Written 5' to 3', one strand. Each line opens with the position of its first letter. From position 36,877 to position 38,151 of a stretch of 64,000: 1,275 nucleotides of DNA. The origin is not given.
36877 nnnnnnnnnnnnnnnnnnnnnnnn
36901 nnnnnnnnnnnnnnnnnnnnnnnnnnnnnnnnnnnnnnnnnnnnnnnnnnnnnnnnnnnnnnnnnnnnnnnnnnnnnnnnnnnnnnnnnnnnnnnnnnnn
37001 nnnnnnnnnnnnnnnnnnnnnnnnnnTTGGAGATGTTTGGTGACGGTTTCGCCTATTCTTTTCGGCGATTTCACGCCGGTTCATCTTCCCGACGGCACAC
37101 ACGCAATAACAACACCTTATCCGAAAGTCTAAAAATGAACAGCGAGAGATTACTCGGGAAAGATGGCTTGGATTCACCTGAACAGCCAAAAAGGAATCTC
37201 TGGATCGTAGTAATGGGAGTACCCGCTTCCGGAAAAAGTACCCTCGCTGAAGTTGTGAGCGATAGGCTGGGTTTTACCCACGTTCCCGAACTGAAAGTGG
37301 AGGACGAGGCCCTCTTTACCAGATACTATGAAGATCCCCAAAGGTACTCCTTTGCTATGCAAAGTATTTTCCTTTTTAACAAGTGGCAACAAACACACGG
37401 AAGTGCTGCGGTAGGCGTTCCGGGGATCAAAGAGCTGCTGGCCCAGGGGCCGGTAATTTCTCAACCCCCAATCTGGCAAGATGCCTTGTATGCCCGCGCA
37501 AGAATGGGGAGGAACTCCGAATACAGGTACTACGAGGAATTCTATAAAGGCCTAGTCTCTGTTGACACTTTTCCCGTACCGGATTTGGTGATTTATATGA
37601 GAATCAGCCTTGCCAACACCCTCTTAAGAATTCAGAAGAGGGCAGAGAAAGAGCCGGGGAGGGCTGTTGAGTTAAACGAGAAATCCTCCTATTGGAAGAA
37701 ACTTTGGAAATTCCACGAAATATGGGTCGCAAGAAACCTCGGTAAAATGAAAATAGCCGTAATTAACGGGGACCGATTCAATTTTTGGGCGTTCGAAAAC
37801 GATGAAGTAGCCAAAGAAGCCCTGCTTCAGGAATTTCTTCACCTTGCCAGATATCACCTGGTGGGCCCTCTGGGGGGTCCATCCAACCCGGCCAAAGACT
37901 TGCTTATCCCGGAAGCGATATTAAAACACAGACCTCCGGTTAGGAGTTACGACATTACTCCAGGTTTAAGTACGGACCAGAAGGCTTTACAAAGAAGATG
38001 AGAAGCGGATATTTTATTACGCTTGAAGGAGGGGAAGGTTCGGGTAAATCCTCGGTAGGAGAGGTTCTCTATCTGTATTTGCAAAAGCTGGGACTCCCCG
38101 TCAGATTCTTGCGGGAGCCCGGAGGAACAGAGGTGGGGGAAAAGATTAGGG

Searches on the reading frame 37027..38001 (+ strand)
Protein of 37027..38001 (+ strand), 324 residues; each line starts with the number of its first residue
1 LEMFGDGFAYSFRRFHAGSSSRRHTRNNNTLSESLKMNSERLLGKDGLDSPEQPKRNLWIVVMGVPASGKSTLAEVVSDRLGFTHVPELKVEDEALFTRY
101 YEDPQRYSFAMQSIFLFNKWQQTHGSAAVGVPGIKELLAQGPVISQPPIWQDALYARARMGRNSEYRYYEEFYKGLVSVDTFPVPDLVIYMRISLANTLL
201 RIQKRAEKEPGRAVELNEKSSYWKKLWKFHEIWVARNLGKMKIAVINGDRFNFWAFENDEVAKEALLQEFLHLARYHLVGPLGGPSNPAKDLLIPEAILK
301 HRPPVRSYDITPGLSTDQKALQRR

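Call 23: search_protein_families(library=pfam, proteins=[window:37027-38001:+], max_evalue=0.00001)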
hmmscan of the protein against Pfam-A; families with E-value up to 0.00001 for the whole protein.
window:37027-38001:+ (324 aa): 1 family
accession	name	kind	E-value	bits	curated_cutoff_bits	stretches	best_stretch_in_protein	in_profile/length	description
PF01712.25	dNK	-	3.3e-23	82.9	27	1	60-260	1-191/203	Deoxynucleoside kinase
